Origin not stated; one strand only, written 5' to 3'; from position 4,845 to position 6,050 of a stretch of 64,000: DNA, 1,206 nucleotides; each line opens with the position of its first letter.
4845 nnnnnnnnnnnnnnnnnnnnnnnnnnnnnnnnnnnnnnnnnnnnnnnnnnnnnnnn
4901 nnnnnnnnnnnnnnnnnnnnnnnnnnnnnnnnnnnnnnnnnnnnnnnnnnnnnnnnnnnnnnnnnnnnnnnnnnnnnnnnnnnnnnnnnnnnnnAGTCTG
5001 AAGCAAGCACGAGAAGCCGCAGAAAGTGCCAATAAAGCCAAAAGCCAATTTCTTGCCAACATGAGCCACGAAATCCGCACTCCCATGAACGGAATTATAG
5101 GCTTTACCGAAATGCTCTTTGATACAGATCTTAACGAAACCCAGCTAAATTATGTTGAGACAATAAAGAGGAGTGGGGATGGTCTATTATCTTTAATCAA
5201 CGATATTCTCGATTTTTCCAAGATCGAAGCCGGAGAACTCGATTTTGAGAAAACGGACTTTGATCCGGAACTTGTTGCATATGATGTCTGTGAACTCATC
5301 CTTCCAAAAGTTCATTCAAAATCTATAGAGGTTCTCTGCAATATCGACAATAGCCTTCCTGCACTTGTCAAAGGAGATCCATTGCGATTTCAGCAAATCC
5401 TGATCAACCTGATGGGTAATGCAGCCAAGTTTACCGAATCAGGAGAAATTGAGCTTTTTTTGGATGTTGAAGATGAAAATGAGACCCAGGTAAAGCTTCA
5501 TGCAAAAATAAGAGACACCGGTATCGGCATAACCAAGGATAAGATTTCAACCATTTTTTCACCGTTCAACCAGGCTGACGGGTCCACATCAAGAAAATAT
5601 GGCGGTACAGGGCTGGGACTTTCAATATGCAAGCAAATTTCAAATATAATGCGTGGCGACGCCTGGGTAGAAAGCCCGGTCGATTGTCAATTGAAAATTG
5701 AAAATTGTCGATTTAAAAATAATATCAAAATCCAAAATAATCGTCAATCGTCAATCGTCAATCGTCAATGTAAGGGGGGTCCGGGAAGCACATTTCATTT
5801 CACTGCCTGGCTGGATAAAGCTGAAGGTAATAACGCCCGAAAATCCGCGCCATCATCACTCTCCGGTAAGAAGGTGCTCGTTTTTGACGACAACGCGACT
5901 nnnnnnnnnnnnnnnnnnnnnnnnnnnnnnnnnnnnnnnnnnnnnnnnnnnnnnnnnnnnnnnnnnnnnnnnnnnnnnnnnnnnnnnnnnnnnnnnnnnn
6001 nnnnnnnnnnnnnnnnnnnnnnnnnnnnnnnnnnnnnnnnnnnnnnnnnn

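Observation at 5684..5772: Heptanucleotide microsatellite embedded in the ATP-lid region of a hybrid histidine kinase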

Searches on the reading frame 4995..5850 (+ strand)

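Call 27: search_solved_structures(query=window:4995-5850:+, show_alignments=2, max_evalue=1e-10)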
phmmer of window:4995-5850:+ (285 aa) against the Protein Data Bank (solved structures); distinct sequences matched with E-value up to 1e-10: 32.
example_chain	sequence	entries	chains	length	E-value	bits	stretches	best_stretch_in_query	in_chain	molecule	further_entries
7z8n_A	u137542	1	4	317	3.4e-59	203.5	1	4-227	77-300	Histidine kinase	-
7p8e_A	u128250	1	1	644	4.5e-53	183.4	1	4-159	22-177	Receiver domain of histidine kinase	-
7n0e_B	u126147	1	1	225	2.4e-41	144.9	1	16-227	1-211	Histidine kinase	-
6dk7_A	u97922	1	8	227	7.5e-41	143.3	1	18-227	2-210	RetS (Regulator of Exopolysaccharide and Type III Secretion)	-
6dk8_A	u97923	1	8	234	8.2e-41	143.2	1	18-227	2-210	RetS (Regulator of Exopolysaccharide and Type III Secretion)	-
6qrj_A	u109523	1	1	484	1.3e-38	136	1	19-224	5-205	Hybrid kinase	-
4jas_A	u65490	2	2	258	1.6e-30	109.5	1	9-229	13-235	Histidine kinase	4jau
2c2a_A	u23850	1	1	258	2.5e-28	102.3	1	9-229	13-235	SENSOR HISTIDINE KINASE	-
3dge_A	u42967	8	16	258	2.5e-28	102.3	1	9-229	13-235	Sensor protein | Histidine kinase | Sensor histidine kinase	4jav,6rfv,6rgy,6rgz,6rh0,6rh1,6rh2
5uht_A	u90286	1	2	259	2.5e-28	102.3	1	9-229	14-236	Sensor histidine kinase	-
6azr_A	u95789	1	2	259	1.2e-27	100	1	9-229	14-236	Sensor histidine kinase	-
6rh7_A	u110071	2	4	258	6.2e-27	97.7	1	9-229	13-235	Sensor histidine kinase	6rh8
5c93_A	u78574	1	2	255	4.9e-23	84.9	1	14-227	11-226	Histidine kinase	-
4u7n_A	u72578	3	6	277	6e-23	84.6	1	13-227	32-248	Histidine protein kinase sensor protein | Histidine kinase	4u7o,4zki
4i5s_A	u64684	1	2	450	4e-21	78.6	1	10-227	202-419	Putative histidine kinase CovS; VicK-like protein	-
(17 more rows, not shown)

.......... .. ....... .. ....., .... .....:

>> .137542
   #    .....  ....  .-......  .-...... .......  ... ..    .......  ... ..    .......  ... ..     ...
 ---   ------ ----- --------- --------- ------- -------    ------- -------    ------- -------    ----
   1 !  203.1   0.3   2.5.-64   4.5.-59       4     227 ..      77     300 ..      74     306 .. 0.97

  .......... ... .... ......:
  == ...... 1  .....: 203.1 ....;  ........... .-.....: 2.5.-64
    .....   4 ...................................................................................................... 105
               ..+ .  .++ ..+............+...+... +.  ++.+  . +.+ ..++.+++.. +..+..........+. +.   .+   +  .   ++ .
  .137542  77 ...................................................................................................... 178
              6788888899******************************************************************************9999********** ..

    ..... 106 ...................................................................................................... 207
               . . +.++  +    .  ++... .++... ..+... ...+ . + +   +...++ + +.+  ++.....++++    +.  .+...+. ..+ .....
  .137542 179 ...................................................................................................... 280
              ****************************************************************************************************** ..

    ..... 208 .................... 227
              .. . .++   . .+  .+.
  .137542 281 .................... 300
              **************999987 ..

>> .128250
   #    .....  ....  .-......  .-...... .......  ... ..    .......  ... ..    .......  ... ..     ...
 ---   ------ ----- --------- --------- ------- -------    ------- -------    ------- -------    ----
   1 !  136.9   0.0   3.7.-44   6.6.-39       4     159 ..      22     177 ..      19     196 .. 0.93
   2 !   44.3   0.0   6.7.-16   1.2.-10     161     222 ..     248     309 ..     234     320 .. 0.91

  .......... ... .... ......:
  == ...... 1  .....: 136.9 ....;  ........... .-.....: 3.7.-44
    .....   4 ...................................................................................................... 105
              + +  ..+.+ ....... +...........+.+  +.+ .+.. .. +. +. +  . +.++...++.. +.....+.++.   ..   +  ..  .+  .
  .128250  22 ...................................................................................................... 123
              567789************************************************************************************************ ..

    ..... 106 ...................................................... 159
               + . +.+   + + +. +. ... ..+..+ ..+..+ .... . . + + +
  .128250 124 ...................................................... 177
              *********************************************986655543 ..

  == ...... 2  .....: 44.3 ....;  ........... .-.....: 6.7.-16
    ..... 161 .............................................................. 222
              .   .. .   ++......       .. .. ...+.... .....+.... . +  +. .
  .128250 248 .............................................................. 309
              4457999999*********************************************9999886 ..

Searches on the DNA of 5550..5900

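Call 47: search_rna_families(source=window, start=5550, end=5900, threshold=evalue, max_evalue=10)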
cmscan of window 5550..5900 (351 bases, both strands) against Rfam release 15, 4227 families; matches with E-value up to 10: 5.
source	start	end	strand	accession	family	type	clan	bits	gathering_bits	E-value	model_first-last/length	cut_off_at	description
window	5677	5768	-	RF03714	MIR774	Gene; miRNA;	-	20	80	0.24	1-98/98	no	MIR774 microRNA precursor family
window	5685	5760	-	RF01183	SNORD19B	Gene; snRNA; snoRNA; CD-box;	CL00048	20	50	1.1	1-84/84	no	Small nucleolar RNA SNORD19B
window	5605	5741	+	RF01979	HOTAIRM1_5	Gene; lncRNA;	-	16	60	4.8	1-145/145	no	HOX antisense intergenic RNA myeloid 1 conserved region 5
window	5608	5687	+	RF03676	MIR5148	Gene; miRNA;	-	14.8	93.5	4.4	1-78/78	no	MIR5148 microRNA precursor family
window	5680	5758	+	RF02615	BSR0626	Gene; sRNA;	-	13.3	155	7.6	1-128/128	no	Brucella sRNA 0626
